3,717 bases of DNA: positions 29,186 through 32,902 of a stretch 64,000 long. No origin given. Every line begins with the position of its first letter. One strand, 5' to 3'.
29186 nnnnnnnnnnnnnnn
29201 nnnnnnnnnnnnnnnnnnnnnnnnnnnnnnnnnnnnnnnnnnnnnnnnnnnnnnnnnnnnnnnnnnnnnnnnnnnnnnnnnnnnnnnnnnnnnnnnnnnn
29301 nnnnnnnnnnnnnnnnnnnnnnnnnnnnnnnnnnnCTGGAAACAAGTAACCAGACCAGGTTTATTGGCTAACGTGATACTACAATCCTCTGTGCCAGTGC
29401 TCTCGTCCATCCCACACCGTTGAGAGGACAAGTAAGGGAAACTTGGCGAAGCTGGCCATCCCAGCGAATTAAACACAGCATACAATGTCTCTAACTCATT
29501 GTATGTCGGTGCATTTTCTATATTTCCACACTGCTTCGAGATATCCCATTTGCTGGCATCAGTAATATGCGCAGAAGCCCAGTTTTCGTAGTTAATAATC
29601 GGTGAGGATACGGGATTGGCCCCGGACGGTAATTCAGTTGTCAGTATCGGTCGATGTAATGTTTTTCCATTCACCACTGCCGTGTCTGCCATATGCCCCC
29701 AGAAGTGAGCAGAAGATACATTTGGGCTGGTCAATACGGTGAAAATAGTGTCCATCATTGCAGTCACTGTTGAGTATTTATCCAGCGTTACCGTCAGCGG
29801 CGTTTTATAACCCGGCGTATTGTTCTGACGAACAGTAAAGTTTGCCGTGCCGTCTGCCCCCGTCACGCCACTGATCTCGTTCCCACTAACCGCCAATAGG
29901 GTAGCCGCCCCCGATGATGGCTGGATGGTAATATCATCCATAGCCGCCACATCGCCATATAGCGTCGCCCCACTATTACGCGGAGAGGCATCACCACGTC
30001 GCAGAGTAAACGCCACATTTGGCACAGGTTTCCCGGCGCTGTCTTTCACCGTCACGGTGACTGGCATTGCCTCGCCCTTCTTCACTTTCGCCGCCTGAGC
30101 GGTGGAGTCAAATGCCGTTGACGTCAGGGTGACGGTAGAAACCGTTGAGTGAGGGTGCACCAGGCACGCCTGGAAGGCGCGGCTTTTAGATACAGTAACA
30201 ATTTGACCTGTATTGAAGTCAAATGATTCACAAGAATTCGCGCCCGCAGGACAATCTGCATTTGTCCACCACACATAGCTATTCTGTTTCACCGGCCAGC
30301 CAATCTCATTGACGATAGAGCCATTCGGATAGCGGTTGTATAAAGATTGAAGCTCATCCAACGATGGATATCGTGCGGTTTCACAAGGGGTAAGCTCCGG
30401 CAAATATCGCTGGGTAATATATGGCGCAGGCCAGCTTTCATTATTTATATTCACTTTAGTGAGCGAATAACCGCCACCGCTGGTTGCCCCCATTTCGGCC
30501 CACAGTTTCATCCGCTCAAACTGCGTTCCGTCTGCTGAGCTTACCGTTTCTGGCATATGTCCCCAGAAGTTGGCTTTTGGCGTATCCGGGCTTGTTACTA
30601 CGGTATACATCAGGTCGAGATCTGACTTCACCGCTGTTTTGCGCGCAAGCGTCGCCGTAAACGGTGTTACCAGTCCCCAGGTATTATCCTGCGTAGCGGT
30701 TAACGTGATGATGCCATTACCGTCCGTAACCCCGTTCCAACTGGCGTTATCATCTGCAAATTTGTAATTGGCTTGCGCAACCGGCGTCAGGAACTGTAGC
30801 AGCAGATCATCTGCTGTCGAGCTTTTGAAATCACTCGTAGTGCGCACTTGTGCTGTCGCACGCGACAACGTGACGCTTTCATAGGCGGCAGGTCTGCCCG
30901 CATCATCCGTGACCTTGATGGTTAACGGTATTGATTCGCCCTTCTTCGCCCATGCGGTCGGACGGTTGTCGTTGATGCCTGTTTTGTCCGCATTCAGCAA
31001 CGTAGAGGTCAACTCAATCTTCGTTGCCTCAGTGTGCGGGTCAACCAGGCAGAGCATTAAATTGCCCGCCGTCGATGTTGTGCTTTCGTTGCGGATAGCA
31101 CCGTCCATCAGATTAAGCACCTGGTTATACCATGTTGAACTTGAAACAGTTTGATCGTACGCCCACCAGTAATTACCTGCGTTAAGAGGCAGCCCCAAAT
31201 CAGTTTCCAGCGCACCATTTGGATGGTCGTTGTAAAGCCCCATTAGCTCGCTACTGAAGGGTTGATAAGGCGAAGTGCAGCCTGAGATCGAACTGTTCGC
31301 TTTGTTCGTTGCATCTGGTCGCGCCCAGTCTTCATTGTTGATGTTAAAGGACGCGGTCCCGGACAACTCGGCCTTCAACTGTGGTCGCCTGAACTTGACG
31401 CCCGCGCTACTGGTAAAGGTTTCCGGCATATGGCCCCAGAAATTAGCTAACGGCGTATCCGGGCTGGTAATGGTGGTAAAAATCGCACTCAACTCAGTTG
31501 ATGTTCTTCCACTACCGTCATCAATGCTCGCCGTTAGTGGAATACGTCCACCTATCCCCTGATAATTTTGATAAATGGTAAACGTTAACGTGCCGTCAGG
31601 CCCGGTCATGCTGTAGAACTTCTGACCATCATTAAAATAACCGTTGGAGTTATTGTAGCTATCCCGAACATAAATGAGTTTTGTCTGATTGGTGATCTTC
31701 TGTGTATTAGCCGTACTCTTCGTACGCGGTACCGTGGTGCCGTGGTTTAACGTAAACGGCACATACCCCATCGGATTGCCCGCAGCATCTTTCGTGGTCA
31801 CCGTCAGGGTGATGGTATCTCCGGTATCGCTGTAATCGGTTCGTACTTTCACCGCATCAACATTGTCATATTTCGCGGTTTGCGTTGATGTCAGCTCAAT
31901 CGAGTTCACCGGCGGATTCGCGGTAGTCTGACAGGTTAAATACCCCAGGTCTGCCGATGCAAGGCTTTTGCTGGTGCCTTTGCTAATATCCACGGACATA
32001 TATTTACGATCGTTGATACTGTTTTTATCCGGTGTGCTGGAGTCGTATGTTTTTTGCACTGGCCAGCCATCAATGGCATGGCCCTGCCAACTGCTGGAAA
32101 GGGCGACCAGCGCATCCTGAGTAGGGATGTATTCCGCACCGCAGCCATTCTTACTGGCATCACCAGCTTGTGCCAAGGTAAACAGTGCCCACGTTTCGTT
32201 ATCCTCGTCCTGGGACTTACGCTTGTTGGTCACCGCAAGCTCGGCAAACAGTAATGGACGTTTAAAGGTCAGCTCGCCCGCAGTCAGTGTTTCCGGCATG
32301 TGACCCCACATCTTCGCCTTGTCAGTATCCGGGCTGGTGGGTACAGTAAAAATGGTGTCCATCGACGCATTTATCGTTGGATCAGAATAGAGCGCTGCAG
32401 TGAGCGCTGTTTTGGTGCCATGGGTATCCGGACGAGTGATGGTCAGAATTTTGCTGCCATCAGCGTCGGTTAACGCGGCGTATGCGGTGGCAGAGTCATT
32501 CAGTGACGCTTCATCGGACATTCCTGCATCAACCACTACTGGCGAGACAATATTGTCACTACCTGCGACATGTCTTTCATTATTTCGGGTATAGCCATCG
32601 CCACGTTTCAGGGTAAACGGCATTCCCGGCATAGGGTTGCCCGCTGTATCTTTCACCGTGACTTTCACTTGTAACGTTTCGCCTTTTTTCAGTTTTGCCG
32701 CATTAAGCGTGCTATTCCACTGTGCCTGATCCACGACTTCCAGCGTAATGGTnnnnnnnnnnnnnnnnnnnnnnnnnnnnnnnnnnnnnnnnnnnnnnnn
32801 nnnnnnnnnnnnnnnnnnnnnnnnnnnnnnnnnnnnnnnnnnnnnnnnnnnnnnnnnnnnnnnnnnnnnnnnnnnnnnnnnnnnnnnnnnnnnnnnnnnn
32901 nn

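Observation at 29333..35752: Intact 2139-aa modular surface protein with seven diverged tandem modules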

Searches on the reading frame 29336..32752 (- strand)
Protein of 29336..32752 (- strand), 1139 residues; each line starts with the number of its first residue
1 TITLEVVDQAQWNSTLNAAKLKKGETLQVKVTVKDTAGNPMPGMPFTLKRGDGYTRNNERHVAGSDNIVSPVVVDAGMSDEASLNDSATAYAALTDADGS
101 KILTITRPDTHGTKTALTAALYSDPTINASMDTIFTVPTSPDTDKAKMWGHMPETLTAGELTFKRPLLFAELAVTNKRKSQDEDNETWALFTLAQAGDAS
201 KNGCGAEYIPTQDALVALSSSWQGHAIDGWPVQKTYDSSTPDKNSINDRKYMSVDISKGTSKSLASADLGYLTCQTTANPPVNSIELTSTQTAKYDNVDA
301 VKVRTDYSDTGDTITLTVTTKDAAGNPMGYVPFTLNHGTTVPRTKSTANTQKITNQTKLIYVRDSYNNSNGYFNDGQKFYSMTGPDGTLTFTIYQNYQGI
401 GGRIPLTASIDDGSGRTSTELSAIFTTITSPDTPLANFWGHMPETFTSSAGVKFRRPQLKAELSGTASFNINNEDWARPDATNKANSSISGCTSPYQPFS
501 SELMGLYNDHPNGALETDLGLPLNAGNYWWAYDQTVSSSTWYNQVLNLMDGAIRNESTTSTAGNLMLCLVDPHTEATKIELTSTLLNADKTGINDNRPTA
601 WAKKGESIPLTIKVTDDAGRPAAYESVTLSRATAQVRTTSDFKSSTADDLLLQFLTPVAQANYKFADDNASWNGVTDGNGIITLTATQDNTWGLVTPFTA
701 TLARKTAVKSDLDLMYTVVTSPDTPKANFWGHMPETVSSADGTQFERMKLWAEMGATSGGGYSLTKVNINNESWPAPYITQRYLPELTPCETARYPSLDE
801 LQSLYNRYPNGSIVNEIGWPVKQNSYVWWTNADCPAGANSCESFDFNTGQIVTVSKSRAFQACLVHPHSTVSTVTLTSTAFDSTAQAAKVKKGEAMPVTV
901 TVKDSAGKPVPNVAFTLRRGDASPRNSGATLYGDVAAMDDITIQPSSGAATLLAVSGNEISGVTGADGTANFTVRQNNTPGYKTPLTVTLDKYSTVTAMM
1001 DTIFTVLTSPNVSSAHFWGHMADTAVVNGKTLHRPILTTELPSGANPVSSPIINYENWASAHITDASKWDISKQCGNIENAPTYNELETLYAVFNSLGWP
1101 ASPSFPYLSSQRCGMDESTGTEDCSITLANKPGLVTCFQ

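Call 10: profile_search(protein=window:29336-32752:-)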
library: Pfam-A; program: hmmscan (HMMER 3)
A. the first sequence (1139 residues): domains with independent E <= 10: 19; with E <= 0.001: 8
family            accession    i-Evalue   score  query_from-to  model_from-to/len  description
InvE_AD           PF05689.17    6.4e-35   121.0     141-274         1-135/136  Adhesion domain
InvE_AD           PF05689.17    8.8e-32   110.8     431-569         1-136/136  Adhesion domain
InvE_AD           PF05689.17    4.6e-26    92.3     722-863         1-135/136  Adhesion domain
BIg21             PF05688.17    6.9e-26    91.4      24-137         1-108/109  Bacterial Immunoglobulin-like 21
BIg21             PF05688.17    7.9e-24    84.7     893-1007        1-109/109  Bacterial Immunoglobulin-like 21
BIg21             PF05688.17    1.8e-17    64.3     605-719         1-109/109  Bacterial Immunoglobulin-like 21
InvE_AD           PF05689.17    1.9e-17    64.4    1010-1114        1-107/136  Adhesion domain
BIg21             PF05688.17    1.8e-16    61.1     311-428         1-109/109  Bacterial Immunoglobulin-like 21
Big_1             PF02369.22      0.047    14.2      25-50         17-42/93  Bacterial Ig-like domain (group 1)
Lcl_C             PF07603.17      0.085    13.6     794-865        46-116/117  Lcl C-terminal domain
Cohesin           PF00963.24       0.11    13.2     301-401         3-84/139  Cohesin domain
Big_1             PF02369.22       0.17    12.4     308-349        13-57/93  Bacterial Ig-like domain (group 1)
Big_1             PF02369.22       0.45    11.1     598-646         9-56/93  Bacterial Ig-like domain (group 1)
DUF6205           PF19708.4         1.5     9.6     275-326        10-63/141  Family of unknown function (DUF6205)
MG4               PF17789.7         2.7     8.7     897-987        15-70/95  Macroglobulin domain MG4
MG4               PF17789.7           4     8.2      22-64         11-40/95  Macroglobulin domain MG4
Cohesin           PF00963.24        4.7     7.9      14-49          3-38/139  Cohesin domain
DUF4442           PF14539.12        5.2     7.7     885-917        98-130/132  Domain of unknown function (DUF4442)
CarboxypepD_reg   PF13620.12        7.7     7.4     898-923         2-27/82  Carboxypeptidase regulatory-like domain

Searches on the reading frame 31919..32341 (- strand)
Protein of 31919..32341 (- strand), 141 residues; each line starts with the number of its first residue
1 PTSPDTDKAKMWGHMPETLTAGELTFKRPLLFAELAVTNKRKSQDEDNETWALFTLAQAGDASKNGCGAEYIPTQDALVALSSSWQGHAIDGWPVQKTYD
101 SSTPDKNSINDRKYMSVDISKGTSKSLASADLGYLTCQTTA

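Call 106: search_solved_structures(query=A6, max_evalue=10, show_alignments=3)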
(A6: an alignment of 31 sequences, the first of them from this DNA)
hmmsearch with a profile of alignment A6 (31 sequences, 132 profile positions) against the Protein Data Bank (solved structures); distinct sequences matched with E-value up to 10: 1.
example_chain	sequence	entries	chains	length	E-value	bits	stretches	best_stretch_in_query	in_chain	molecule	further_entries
5n40_A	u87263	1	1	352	1.1e-33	119.8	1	1-131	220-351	Putative invasin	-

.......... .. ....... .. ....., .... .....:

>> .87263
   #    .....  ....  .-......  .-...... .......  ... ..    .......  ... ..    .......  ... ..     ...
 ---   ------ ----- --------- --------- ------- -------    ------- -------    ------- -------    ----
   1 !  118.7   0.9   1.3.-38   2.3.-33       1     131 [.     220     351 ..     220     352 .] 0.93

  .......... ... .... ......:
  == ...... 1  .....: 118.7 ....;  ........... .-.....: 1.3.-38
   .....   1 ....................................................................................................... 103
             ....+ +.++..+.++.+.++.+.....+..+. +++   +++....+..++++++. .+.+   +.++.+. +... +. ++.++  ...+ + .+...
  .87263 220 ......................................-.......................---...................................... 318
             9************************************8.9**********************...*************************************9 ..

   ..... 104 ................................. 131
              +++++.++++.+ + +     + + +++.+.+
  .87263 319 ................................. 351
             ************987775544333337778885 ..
